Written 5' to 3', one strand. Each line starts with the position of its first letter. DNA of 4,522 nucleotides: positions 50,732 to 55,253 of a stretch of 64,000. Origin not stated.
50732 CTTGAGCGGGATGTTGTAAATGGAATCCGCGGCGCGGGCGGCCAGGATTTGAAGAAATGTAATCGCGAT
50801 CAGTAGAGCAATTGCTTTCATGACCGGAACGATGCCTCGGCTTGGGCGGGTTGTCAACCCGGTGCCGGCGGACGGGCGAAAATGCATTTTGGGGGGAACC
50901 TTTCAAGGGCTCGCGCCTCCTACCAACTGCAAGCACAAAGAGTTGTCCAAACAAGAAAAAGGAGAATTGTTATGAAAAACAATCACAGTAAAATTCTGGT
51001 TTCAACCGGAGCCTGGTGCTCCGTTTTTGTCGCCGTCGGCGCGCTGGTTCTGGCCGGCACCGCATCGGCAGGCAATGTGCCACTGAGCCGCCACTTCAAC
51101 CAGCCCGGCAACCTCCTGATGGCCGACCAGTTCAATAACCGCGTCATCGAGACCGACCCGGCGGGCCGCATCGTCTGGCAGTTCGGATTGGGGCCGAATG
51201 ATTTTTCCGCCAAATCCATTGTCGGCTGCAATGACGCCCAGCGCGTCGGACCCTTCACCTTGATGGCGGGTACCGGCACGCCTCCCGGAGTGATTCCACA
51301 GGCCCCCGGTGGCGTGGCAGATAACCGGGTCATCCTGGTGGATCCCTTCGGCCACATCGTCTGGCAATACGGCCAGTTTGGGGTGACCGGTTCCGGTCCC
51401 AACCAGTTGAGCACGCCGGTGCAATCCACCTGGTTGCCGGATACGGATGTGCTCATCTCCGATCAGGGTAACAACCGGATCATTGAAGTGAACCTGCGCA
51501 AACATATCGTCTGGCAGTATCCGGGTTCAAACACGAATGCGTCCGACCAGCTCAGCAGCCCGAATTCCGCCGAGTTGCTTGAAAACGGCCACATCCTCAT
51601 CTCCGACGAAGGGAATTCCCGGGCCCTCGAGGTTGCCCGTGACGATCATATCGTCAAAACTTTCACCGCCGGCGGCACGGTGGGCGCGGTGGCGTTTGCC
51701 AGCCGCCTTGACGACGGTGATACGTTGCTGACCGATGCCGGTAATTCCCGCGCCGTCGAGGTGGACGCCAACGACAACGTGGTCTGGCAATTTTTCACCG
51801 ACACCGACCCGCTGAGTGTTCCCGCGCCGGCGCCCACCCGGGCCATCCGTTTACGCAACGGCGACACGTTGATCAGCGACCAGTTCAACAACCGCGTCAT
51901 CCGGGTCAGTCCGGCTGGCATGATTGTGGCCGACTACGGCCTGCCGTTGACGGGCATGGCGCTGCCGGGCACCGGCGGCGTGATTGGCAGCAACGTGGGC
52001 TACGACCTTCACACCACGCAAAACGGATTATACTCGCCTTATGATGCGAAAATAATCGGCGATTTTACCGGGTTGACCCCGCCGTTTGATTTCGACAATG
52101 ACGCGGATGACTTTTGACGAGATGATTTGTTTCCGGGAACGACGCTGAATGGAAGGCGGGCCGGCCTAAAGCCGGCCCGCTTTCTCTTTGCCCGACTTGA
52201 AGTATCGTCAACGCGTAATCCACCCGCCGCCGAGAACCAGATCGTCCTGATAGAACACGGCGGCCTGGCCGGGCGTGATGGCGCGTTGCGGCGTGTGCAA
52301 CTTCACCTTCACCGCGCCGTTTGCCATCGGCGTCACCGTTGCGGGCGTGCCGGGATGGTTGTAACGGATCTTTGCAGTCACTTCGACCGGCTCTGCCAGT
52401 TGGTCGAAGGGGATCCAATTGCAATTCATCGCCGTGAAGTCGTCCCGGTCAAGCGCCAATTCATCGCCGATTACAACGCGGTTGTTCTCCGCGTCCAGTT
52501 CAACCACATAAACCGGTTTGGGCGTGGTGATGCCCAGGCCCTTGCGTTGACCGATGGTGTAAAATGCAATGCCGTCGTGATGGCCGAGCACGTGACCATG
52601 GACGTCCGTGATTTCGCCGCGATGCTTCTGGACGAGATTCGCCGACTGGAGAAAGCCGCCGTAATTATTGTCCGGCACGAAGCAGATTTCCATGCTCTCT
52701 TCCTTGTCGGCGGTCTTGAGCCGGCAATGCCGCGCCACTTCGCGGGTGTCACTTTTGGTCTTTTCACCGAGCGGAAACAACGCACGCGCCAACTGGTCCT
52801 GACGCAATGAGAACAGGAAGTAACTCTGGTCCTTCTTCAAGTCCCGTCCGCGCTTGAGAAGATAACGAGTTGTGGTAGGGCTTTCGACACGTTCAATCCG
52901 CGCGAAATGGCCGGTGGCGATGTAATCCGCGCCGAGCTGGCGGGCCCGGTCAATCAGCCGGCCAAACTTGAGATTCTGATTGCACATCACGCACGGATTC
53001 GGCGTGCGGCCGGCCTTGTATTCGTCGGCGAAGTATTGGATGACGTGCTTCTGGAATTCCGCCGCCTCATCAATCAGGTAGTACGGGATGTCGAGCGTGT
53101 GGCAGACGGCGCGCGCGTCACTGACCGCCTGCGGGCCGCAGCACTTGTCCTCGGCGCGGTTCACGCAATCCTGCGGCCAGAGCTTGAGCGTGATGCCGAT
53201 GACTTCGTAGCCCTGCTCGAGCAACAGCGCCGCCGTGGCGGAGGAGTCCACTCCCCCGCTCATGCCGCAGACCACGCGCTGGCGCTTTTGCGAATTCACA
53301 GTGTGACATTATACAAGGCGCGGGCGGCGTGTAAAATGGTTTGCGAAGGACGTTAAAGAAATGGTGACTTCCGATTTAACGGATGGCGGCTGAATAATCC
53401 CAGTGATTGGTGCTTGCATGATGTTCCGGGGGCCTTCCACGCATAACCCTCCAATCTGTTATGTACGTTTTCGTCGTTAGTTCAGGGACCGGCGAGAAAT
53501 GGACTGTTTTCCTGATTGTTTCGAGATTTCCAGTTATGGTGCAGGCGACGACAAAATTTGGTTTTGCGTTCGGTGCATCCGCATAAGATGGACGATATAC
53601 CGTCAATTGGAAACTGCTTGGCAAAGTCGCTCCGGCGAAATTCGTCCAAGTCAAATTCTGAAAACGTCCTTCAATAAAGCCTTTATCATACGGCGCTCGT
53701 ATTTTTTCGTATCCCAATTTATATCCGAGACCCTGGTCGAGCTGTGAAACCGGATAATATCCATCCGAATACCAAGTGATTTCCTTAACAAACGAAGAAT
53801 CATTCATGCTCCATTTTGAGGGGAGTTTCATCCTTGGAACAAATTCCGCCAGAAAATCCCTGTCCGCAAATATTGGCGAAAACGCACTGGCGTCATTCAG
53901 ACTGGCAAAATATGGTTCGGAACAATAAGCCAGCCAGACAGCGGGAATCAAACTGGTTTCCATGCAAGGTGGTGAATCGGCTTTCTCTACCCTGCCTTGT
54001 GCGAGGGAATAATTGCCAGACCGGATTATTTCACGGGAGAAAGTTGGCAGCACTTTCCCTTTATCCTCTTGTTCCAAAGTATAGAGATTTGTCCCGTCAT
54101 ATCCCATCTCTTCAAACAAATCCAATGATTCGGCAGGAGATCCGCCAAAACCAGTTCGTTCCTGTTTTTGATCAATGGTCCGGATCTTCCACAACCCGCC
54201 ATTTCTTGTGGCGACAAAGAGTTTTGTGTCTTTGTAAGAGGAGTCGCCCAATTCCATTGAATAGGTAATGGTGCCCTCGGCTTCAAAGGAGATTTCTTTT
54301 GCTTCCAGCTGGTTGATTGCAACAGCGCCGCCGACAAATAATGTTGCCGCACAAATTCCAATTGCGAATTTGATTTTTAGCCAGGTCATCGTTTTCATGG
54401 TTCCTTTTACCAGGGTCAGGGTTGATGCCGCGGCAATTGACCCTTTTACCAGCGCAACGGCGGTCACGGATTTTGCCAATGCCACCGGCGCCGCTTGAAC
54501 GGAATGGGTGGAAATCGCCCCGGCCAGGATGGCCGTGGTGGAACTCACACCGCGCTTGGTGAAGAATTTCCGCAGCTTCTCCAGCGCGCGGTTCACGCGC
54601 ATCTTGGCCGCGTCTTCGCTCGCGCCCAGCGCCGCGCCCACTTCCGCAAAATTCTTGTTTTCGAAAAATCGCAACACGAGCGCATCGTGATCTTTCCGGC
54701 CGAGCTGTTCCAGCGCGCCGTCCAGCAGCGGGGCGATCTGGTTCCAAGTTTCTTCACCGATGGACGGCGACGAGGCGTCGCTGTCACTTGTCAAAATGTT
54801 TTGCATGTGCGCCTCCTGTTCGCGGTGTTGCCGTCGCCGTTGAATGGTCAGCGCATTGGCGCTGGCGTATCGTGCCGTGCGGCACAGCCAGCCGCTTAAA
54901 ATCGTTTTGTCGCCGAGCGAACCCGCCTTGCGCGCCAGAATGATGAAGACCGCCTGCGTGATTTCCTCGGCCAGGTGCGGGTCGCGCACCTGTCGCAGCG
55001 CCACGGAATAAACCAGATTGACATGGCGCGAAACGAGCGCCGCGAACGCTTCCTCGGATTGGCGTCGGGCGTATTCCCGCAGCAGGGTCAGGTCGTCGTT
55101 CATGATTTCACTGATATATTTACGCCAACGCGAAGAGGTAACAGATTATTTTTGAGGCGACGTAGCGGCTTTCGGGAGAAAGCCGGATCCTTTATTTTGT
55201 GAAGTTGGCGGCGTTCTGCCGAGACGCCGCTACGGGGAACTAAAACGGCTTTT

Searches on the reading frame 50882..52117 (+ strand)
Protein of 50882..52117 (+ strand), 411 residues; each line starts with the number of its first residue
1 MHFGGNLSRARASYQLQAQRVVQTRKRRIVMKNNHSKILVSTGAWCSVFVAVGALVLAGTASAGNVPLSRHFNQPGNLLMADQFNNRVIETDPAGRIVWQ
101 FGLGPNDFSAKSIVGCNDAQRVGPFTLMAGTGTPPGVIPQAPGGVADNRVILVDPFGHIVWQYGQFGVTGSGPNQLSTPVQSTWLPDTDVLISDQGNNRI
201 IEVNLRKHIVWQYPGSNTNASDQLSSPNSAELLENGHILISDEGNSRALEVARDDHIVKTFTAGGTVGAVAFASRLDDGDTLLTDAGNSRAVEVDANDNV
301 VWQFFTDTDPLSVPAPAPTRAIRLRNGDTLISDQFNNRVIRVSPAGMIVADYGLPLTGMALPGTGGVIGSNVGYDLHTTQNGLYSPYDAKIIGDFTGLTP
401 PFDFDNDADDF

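Call 74: search_protein_families(library=pfam, proteins=[window:50882-52117:+], max_evalue=0.00001)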
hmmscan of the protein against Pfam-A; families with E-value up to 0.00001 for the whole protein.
window:50882-52117:+ (411 aa): 1 family
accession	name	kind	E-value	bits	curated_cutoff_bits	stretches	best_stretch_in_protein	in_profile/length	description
PF14269.12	Arylsulfotran_2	-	3.8e-06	27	27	0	194-262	230-299/301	Arylsulfotransferase (ASST)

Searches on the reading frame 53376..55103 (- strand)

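Call 74: search_protein_families(library=pfam, proteins=[window:53376-55103:-], max_evalue=0.00001)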
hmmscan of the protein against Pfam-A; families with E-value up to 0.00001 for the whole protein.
window:53376-55103:- (575 aa): 3 families
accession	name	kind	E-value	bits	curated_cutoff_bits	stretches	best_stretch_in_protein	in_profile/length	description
PF04545.22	Sigma70_r4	-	3.6e-10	39.6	24.1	1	130-179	1-50/50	Sigma-70, region 4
PF04542.20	Sigma70_r2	-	1.9e-09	37.6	24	1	23-90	1-70/71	Sigma-70 region 2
PF08281.18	Sigma70_r4_2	-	6.2e-07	29.4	25.7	1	127-177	4-54/54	Sigma-70, region 4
